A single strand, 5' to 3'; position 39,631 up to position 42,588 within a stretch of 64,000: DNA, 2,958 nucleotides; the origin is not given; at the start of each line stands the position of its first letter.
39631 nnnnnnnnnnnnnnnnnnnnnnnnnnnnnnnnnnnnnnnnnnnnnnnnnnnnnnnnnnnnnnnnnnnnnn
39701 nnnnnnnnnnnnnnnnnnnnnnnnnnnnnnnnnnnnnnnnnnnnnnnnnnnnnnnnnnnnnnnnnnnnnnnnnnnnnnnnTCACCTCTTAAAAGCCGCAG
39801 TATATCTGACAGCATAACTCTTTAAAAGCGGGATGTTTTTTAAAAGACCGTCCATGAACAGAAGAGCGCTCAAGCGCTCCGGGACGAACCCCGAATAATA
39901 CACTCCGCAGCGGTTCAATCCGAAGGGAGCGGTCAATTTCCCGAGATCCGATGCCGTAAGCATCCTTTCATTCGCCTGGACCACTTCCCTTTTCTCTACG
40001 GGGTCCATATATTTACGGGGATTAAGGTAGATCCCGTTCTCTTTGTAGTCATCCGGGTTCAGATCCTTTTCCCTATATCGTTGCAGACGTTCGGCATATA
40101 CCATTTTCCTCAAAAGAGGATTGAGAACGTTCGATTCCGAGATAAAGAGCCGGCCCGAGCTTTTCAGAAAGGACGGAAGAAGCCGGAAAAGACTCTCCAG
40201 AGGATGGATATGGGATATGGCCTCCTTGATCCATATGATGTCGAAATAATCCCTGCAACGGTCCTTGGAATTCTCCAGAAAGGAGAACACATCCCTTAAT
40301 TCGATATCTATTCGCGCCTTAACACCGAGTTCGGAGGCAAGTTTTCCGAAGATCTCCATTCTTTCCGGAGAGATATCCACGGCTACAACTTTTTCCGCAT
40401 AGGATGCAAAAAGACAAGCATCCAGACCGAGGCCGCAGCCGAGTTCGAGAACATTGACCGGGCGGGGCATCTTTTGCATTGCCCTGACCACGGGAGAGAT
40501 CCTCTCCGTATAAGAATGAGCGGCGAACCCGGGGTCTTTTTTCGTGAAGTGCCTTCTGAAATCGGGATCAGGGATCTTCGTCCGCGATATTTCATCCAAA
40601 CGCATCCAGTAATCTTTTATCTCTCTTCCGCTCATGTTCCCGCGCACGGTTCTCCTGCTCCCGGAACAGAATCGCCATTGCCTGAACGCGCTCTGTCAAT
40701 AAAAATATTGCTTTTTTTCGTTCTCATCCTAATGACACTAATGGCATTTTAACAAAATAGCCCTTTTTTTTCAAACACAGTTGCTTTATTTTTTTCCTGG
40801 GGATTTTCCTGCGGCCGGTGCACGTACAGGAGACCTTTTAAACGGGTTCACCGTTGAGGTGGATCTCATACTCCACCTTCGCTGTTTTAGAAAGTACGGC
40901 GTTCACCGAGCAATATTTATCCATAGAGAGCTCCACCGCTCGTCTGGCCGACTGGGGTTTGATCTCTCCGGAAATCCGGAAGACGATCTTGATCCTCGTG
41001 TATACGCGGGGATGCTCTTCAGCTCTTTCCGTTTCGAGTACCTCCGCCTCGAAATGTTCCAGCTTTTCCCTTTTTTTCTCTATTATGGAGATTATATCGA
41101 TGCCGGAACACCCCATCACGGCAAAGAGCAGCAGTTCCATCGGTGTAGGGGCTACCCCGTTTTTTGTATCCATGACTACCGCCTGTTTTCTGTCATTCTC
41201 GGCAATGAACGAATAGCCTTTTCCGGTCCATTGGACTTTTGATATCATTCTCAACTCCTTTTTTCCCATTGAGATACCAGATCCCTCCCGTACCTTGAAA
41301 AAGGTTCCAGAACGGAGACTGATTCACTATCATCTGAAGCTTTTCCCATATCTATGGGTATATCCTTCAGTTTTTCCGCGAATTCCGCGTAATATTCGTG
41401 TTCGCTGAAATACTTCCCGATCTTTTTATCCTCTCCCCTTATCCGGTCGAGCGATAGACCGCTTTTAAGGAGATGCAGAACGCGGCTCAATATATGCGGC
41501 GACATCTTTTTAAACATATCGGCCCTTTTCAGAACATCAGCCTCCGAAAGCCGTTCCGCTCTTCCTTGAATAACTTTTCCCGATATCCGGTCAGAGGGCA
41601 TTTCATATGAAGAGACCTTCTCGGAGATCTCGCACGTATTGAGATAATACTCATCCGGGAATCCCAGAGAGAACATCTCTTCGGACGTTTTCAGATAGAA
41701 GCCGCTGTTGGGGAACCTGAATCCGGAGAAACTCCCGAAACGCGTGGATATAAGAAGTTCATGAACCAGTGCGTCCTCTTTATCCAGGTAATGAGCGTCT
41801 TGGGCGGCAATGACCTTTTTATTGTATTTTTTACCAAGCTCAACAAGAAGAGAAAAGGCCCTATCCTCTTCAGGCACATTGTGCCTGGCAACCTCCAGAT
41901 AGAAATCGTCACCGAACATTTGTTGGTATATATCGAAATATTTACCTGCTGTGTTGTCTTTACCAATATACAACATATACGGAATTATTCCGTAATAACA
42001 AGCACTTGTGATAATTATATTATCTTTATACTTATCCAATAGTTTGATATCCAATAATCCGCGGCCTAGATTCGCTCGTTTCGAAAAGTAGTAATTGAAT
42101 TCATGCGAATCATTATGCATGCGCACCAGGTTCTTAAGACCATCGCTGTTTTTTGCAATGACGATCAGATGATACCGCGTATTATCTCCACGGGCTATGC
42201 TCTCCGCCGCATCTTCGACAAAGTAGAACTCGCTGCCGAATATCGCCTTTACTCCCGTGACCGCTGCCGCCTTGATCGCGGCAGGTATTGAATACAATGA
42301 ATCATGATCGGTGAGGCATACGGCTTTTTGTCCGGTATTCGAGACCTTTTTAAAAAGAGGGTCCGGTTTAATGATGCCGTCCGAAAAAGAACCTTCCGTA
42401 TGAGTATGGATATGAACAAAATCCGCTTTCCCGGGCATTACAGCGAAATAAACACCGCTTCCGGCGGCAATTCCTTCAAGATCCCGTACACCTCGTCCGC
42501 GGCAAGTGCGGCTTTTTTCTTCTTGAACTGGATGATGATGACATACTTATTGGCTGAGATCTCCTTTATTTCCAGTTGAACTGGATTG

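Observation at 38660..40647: GGDEF-PilZ fusion with an intact I-site, translationally coupled to a SAM methyltransferase; an HD-GYP-TPR gene lies 4 kb upstream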

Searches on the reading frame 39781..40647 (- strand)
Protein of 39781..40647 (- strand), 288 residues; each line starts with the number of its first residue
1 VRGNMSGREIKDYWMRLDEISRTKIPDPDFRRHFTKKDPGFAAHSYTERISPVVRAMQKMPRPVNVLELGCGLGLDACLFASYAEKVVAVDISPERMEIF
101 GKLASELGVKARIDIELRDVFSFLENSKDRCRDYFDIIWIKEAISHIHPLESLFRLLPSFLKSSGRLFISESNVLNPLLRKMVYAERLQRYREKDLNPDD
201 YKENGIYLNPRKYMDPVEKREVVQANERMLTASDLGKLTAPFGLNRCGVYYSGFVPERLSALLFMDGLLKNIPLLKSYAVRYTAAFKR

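Call 4: search_protein_families(library=pfam, proteins=[window:39781-40647:-], max_evalue=0.01)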
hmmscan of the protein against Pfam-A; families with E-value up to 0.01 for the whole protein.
window:39781-40647:- (288 aa): 8 families
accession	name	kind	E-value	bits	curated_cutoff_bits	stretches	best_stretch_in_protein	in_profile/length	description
PF13847.12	Methyltransf_31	-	3.9e-13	49.8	27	1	65-183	6-123/145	Methyltransferase domain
PF13489.12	Methyltransf_23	-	3.6e-10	40.2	27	1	53-175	13-122/164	Methyltransferase domain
PF08241.18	Methyltransf_11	-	2.6e-09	38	21.2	1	67-169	1-95/95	Methyltransferase domain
PF13649.12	Methyltransf_25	-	4e-09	37.5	27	1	66-165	1-97/97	Methyltransferase domain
PF08242.18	Methyltransf_12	-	1.6e-07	32.4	30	1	67-167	1-98/98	Methyltransferase domain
PF09445.16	Methyltransf_15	-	0.00021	21.4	22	1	66-138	4-75/165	RNA cap guanine-N2 methyltransferase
PF05724.17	TPMT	-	0.00096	19.3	26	1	33-100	9-75/218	Thiopurine S-methyltransferase (TPMT)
PF01596.23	Methyltransf_3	-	0.0034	17.2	22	1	65-141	47-127/204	O-methyltransferase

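Call 6: search_protein_families(library=ncbifam, proteins=[window:39781-40647:-], max_evalue=0.01)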
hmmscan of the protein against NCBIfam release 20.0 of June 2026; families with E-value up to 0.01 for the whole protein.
window:39781-40647:- (288 aa): 19 families
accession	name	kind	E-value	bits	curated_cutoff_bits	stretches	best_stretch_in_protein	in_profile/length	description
TIGR01983.1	UbiG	equivalog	2.8e-10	39.9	102.95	1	59-185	46-168/228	bifunctional 2-polyprenyl-6-hydroxyphenol methylase/3-demethylubiquinol 3-O-methyltransferase UbiG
NF043040.1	corrin_prot_MT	hypoth_equivalog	5.8e-09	35.7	180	1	60-185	38-163/216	corrinoid protein-associated methyltransferase CpaM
NF041255.1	mycofact_MftM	equivalog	1.5e-06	27.8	200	1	47-111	124-188/289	mycofactocin oligosaccharide methyltransferase MftM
NF045649.1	2X_seleno_MduS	exception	9.9e-06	24.7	380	1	65-131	44-113/338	methyltransferase domain-containing selenoprotein MduS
NF011529.0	PRK14968.1-3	equivalog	1.3e-05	24.7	162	1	65-126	37-97/198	putative methyltransferase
TIGR02072.1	BioC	equivalog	1.5e-05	24.9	184.95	1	57-170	27-133/244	malonyl-ACP O-methyltransferase BioC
NF041536.1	ArsM_DUF2284_UU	exception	5.8e-05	21.6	575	1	39-174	55-185/459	arsenite methyltransferase/DUF2284 domain selenoprotein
NF041820.1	daptide_MTase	equivalog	0.00014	21.4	175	1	47-170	23-143/243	daptide-type RiPP biosynthesis methyltransferase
TIGR02021.1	BchM-ChlM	equivalog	0.00065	19.2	158.9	1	61-122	53-114/218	magnesium protoporphyrin IX methyltransferase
NF041675.1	sarc_dimgly_tmase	equivalog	0.00099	19.1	550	1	57-170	61-170/278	sarcosine/dimethylglycine N-methyltransferase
NF008992.0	PRK12335.1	equivalog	0.0013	18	303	1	45-109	106-169/289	SAM-dependent methyltransferase TehB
NF041537.1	ArsM_AhpD_UU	exception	0.0013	17.6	510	1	63-180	77-191/345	arsenite methyltransferase/AhpD domain selenoprotein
NF008264.0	PRK11036.1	equivalog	0.0016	18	366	1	57-185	41-163/261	tRNA uridine 5-oxyacetic acid(34) methyltransferase CmoM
NF000466.2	16S_rRNA_Rmt_gen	equivalog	0.0019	17.6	250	1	57-123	102-167/254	Rmt family 16S rRNA (guanine(1405)-N(7))-methyltransferase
NF053839.1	CPFASynBruc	equivalog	0.0036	16.3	600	1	64-130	176-242/410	cyclopropane fatty acid synthase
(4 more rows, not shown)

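Call 29: find_homologous_proteins(query=window:39781-40635:-, max_evalue=0.00001)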
Query window:39781-40635:- (284 aa): 27 proteins with E <= 0.00001 among 777 candidates.
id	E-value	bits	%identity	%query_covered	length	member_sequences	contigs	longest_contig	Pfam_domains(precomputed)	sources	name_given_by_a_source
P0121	1.2e-187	640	100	100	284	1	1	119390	PF13847.13,PF13489.13,PF13649.13,PF08241.19,PF08242.19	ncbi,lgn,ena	-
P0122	4.5e-44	169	36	90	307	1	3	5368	PF13847.13,PF13489.13,PF13649.13,PF08241.19,PF08242.19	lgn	-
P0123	3.0e-42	163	38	86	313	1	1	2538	PF13847.13,PF13489.13,PF13649.13,PF08241.19,PF08242.19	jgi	-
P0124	2.9e-31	127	31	89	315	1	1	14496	PF13847.13,PF13489.13,PF05724.18,PF03848.21,PF13649.13,PF01209.25,PF08241.19,PF08242.19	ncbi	ncbi:MAG: class I SAM-dependent methyltransferase [bacterium]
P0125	2.9e-20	91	29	74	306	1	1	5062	PF13847.13,PF13489.13,PF13649.13,PF08241.19,PF08242.19,PF05891.19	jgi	-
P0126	1.8e-16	78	27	92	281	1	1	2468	PF13847.13,PF13489.13,PF02353.27,PF13649.13,PF08241.19,PF08242.19,PF05891.19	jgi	-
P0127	2.0e-16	78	37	53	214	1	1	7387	PF13847.13,PF13489.13,PF05175.21,PF13649.13,PF09445.17,PF01209.25,PF08241.19,PF08242.19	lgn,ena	-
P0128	4.8e-16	77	28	86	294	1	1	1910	PF13847.13,PF13489.13,PF13649.13,PF08241.19,PF08242.19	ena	-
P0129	2.1e-15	75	29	87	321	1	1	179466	PF13847.13,PF13489.13,PF13649.13,PF08241.19,PF08242.19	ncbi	-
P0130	1.2e-14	72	28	85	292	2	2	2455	PF13847.13,PF13489.13,PF06325.20,PF05175.21,PF13649.13,PF01209.25,PF08241.19,PF08242.19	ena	-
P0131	2.9e-14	71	28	75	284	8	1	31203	PF13847.13,PF13489.13,PF05175.21,PF13649.13,PF09445.17,PF01209.25,PF08241.19,PF08242.19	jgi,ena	-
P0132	6.5e-14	70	36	47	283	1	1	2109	PF13847.13,PF13489.13,PF05175.21,PF13649.13,PF09445.17,PF08241.19,PF08242.19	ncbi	-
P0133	7.8e-14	70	29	74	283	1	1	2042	PF13847.13,PF13489.13,PF05175.21,PF13649.13,PF09445.17,PF08241.19,PF08242.19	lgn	-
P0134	7.8e-14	70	35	47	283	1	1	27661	PF13847.13,PF13489.13,PF05175.21,PF13649.13,PF09445.17,PF08241.19,PF08242.19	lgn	-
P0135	1.1e-13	69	29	74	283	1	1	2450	PF13847.13,PF13489.13,PF05175.21,PF13649.13,PF09445.17,PF08241.19,PF08242.19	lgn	-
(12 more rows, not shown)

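Call 35: find_encoding_contigs(protein=P0124, flank=6000, max_places=2)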
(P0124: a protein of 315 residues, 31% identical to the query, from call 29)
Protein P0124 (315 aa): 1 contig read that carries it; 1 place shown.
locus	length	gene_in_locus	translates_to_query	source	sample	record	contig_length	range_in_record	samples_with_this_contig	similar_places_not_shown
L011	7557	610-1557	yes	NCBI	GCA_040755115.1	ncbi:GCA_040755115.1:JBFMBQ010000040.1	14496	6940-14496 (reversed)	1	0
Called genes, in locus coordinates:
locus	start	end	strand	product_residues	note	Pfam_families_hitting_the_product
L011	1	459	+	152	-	PF05048:NosD, PF13229:Beta_helix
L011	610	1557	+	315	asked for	PF01209:Ubie_methyltran (weak), PF03848:TehB (faint), PF05724:TPMT (weak), PF13489:Methyltransf_23, PF13847:Methyltransf_31, PF08241:Methyltransf_11, PF08242:Methyltransf_12, PF13649:Methyltransf_25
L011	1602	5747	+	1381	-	PF01011:PQQ (faint), PF13360:PQQ_2, PF13570:Beta-prop_ACSF4, PF13360:PQQ_2, PF13570:Beta-prop_ACSF4, PF13360:PQQ_2, PF19077:Big_13 (weak), PF09136:Glucodextran_B, +2 more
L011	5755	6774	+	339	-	-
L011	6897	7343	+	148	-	PF05025:RbsD_FucU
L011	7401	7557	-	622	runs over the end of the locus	PF13181:TPR_8 (faint), PF13371:TPR_9 (faint), PF07719:TPR_2 (faint), PF13432:TPR_16, PF00515:TPR_1 (weak), PF13414:TPR_11 (weak), PF13431:TPR_17 (weak), PF14559:TPR_19 (weak), +4 more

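Call 36: find_encoding_contigs(protein=P0122, flank=6000, max_places=2)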
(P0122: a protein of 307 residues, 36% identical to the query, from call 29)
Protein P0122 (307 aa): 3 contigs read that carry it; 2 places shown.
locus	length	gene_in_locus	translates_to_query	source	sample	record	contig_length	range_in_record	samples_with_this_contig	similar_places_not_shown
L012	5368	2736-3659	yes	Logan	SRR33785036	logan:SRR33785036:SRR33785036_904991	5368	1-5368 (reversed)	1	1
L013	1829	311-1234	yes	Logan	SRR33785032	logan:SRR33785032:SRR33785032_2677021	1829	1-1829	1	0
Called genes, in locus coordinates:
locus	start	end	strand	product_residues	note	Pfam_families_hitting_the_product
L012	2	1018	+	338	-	?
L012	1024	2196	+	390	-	PF01522:Polysacc_deac_1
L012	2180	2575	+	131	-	-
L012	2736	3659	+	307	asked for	PF13489:Methyltransf_23, PF13649:Methyltransf_25 (weak), PF13847:Methyltransf_31, PF08241:Methyltransf_11, PF08242:Methyltransf_12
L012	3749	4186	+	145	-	-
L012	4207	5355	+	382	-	PF13439:Glyco_transf_4, PF13579:Glyco_trans_4_4, PF00534:Glycos_transf_1, PF13692:Glyco_trans_1_4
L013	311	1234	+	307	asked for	PF13489:Methyltransf_23, PF13649:Methyltransf_25 (weak), PF13847:Methyltransf_31, PF08241:Methyltransf_11, PF08242:Methyltransf_12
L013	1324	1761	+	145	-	-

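Call 37: find_encoding_contigs(protein=P0129, flank=6000, max_places=2)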
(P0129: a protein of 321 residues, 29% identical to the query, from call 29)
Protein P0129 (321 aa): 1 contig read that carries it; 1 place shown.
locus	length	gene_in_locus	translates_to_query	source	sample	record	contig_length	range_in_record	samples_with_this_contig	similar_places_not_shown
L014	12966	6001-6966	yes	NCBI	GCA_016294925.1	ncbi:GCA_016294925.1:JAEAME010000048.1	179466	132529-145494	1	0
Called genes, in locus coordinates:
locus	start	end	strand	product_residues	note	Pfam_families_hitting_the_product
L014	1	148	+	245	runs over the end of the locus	PF00535:Glycos_transf_2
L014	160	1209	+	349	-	PF00534:Glycos_transf_1 (weak), PF13692:Glyco_trans_1_4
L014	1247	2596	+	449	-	PF03721:UDPG_MGDP_dh_N, PF00984:UDPG_MGDP_dh, PF03720:UDPG_MGDP_dh_C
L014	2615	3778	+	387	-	PF13439:Glyco_transf_4, PF00534:Glycos_transf_1, PF13692:Glyco_trans_1_4, PF13524:Glyco_trans_1_2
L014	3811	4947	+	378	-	-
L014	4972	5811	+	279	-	PF01522:Polysacc_deac_1 (weak)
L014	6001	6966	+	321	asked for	PF13489:Methyltransf_23, PF08241:Methyltransf_11, PF08242:Methyltransf_12, PF13649:Methyltransf_25, PF13847:Methyltransf_31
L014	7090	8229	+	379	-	-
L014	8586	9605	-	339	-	PF14099:Polysacc_lyase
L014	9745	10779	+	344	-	PF00534:Glycos_transf_1, PF13692:Glyco_trans_1_4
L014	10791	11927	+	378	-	PF13439:Glyco_transf_4, PF20706:GT4-conflict (weak), PF00534:Glycos_transf_1, PF13692:Glyco_trans_1_4, PF13524:Glyco_trans_1_2 (weak)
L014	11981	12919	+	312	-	-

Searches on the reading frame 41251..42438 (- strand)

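Call 4: search_protein_families(library=pfam, proteins=[window:41251-42438:-], max_evalue=0.01)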
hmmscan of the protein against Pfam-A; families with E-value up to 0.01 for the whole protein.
window:41251-42438:- (395 aa): 1 family
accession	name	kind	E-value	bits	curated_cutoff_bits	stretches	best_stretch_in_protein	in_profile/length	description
PF02811.25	PHP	-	6.1e-33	114.9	26.4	1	9-186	1-164/164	PHP domain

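Call 6: search_protein_families(library=ncbifam, proteins=[window:41251-42438:-], max_evalue=0.01)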
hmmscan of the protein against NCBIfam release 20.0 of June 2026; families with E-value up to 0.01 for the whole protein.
window:41251-42438:- (395 aa): 15 families
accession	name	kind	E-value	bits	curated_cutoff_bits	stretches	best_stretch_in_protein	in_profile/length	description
TIGR00594.1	polc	superfamily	2.8e-53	181.3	434.35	1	7-281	1-273/1022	DNA polymerase III subunit alpha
NF004226.0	PRK05673.1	equivalog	5.2e-50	170.3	1002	1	5-277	4-274/1146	DNA polymerase III subunit alpha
NF005298.0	PRK06826.1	equivalog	5.6e-48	163.4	1260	1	5-275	3-273/1151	DNA polymerase III subunit alpha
NF005617.0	PRK07374.1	equivalog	3.9e-45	154.2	1653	1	6-367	2-371/1170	DNA polymerase III subunit alpha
NF007079.0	PRK09532.1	equivalog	7.5e-40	136.9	1525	1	6-285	2-288/876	DNA polymerase III subunit alpha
NF001688.0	PRK00448.1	equivalog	3.3e-29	101.2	873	2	88-256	614-785/1445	PolC-type DNA polymerase III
TIGR01405.1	polC_Gram_pos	equivalog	3.1e-23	81.5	1043.45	2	88-256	380-550/1211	DNA polymerase III subunit alpha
NF005377.0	PRK06920.1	equivalog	9.8e-21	73.3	1806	1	6-274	2-257/1108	DNA polymerase III subunit alpha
NF004225.0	PRK05672.1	subfamily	7.1e-19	67.4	939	1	5-275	4-267/1047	error-prone DNA polymerase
NF005516.0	PRK07135.1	equivalog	1.3e-08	33.5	1084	1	6-110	3-94/974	DNA polymerase III DnaE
NF041577.1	nside_bi_sphtase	equivalog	2.3e-08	33.6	400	1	10-70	6-64/276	3',5'-nucleoside bisphosphate phosphatase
NF005582.0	PRK07279.1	equivalog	7.4e-08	30.9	1279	1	7-151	2-137/1033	DNA polymerase III subunit alpha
NF047791.1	RNaseRnm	equivalog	0.00077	18.8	375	1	9-59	4-52/275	RNase RNM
NF004981.0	PRK06361.1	equivalog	0.0008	18.8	117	1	10-57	4-49/217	histidinol phosphate phosphatase domain-containing protein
NF004550.0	PRK05898.1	equivalog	0.0051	15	1182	1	26-108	21-92/971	DNA polymerase III subunit alpha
